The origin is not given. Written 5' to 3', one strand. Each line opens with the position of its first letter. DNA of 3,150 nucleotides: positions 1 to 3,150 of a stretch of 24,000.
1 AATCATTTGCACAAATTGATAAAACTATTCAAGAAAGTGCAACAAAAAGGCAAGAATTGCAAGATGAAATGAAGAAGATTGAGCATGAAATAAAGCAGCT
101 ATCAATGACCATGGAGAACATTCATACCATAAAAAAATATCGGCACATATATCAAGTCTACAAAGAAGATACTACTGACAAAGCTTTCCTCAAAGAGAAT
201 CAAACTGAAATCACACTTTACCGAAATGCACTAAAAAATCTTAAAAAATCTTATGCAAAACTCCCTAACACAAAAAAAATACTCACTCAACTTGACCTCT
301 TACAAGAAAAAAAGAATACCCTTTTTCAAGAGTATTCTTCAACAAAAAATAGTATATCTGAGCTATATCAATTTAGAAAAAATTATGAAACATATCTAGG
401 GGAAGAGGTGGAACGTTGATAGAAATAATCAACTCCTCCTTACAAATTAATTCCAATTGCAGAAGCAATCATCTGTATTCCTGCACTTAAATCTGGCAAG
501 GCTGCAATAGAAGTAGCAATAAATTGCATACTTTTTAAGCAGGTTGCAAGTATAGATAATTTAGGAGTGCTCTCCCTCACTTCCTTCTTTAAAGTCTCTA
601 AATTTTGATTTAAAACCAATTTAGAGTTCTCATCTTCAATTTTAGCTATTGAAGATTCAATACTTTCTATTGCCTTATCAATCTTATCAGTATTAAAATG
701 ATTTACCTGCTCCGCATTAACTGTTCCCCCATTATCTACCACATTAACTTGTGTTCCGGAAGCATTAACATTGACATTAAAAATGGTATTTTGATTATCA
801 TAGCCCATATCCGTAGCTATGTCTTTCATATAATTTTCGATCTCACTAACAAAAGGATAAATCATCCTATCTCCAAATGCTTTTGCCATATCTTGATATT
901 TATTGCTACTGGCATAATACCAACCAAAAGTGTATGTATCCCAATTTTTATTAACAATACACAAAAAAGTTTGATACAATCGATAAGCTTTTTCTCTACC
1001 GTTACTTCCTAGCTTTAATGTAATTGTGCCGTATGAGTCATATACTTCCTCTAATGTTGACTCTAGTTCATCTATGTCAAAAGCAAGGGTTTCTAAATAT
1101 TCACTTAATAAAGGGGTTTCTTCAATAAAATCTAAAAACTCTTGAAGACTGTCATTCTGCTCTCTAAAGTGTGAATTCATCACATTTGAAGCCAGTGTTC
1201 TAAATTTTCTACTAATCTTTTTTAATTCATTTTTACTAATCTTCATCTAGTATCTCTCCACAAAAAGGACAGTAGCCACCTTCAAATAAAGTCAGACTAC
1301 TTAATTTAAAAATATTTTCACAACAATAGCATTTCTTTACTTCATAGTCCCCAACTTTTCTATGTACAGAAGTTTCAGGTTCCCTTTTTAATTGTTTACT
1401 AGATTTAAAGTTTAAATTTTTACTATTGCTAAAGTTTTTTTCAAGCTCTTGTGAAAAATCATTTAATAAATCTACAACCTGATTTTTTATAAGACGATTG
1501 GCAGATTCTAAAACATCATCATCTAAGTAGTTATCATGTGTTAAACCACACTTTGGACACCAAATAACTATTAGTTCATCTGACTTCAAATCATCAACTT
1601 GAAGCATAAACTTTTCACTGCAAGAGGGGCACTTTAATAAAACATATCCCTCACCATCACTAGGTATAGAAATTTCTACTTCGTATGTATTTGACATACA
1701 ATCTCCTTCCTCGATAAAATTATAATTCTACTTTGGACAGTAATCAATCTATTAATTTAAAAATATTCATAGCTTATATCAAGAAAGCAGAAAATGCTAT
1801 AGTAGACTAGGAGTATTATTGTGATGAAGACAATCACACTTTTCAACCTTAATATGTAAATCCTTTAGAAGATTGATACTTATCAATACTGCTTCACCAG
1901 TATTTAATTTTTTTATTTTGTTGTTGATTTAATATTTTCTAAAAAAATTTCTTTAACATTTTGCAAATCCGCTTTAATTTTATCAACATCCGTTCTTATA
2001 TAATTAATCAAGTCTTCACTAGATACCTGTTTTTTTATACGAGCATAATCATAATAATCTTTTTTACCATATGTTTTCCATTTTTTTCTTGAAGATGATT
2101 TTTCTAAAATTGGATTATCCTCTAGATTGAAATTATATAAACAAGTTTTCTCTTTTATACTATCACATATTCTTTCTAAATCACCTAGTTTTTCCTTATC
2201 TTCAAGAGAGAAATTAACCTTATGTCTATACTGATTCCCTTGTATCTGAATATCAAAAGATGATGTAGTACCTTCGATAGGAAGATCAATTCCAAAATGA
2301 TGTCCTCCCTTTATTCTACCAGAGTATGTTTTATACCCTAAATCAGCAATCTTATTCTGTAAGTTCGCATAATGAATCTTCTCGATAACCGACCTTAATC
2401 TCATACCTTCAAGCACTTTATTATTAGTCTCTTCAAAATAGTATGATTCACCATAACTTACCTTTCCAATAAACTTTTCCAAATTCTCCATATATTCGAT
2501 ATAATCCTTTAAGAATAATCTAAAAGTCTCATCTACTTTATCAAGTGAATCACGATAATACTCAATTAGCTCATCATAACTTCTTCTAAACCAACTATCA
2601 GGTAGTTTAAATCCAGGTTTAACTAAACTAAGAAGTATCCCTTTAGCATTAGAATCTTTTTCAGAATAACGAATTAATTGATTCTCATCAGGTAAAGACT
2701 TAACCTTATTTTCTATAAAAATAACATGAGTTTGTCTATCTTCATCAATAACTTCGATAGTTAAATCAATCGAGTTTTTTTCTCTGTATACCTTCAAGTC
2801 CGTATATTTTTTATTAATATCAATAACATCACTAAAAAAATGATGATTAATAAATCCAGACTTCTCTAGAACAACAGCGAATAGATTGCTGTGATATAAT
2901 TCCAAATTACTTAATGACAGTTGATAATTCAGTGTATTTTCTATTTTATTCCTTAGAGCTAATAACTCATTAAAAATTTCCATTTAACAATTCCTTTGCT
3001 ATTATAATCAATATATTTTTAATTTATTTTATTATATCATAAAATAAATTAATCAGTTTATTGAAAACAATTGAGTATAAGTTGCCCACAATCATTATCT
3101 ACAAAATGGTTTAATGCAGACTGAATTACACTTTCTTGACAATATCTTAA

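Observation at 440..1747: Translationally coupled double-zinc-ribbon protein plus C-terminal membrane-hairpin protein: candidate undescribed two-gene defence/abortive-infection (or addiction) module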

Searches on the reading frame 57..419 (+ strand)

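Call 4: search_protein_families(library=pfam, proteins=[window:57-419:+], max_evalue=1)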
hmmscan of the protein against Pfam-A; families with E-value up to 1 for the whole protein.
window:57-419:+ (120 aa): 9 families
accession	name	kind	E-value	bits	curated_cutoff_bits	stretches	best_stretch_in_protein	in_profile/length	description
PF00311.23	PEPcase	-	0.075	11.4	22.4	1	5-112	278-382/919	Phosphoenolpyruvate carboxylase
PF25600.1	TRIM_CC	-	0.091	13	30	1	3-66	74-136/142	TRIM protein coiled-coil region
PF01496.24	V_ATPase_I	-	0.19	10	30.7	1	4-100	28-126/815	V-type ATPase 116kDa subunit family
PF09423.15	PhoD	-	0.2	11.1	27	0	13-44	51-82/343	PhoD-like phosphatase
PF24580.1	DUF7607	-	0.29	11.7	27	0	12-73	12-76/110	Domain of unknown function (DUF7607)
PF04358.19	DsrC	-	0.39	11.6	24.9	1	11-72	31-92/107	DsrC like protein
PF24611.2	Spectrin_Anc-1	-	0.39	11.4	33.2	1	46-114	39-107/115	Nuclear anchorage protein 1, spectrin-like repeat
PF16526.10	CLZ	-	0.75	10.7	26.7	0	72-100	33-61/71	C-terminal leucine zipper domain of cyclic nucleotide-gated channels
PF21408.2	MTR4-like_stalk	-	0.82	10.4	24.2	1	78-115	16-57/64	Exosome RNA helicase MTR4-like, stalk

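Call 8: search_protein_families(library=ncbifam, proteins=[window:57-419:+], max_evalue=0.1)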
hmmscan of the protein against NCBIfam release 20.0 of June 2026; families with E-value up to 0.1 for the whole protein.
window:57-419:+ (120 aa): 1 family
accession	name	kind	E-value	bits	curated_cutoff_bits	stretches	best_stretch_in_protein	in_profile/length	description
NF052627.1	SrfE_fam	equivalog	0.0038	16.1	610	1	6-100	322-418/470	SrfE family effector protein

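Call 9: search_protein_families(library=phrogs, proteins=[window:57-419:+], max_evalue=0.1)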
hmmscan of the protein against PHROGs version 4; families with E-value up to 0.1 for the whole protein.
window:57-419:+ (120 aa): 4 families
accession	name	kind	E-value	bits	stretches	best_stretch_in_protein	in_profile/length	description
phrog_26285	-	unknown function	6.5e-10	39.5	1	3-117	338-454/465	-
phrog_4840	-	unknown function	0.0052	17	1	13-112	116-216/279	-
phrog_32303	-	unknown function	0.017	16.3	1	39-81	51-93/130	-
phrog_6475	-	unknown function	0.038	15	1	9-55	10-57/133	-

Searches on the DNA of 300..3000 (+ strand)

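Call 18: search_dna_similar(query=window:300-3000:+, collection=plasmids, mode=distant, max_rows=15)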
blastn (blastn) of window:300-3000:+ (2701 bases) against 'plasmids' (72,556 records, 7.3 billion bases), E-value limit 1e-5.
Records with a match: 5; places in all: 5; records where one place covers at least 80% of the query: 0.
Best place of each record, by identity: 60-80% 5.
By first word of the organism name: Enterococcus 2; Anaerococcus 1; Streptococcus 1; Leptotrichia 1.
By predicted mobility (MOB-suite, as given by PLSDB): mobilizable 2; conjugative 2; non-mobilizable 1.
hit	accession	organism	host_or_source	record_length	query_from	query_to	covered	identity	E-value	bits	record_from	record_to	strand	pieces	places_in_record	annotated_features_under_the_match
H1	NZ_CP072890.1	Enterococcus raffinosus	stream/river surface water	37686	1499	1619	4%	73.6%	4e-10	75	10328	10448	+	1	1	ATP-binding protein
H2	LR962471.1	Enterococcus faecalis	-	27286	1499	1619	4%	73.6%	4e-10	75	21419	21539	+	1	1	none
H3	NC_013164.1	Anaerococcus prevotii DSM 20548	-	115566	1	113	4%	76.5%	5e-9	73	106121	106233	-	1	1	none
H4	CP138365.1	Streptococcus agalactiae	Homo sapiens,cell culture,urine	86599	1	106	4%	78.3%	9e-13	85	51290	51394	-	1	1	relaxase/mobilization nuclease domain-containing protein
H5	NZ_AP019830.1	Leptotrichia wadei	-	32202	1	91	3%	79.1%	4e-11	80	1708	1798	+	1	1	none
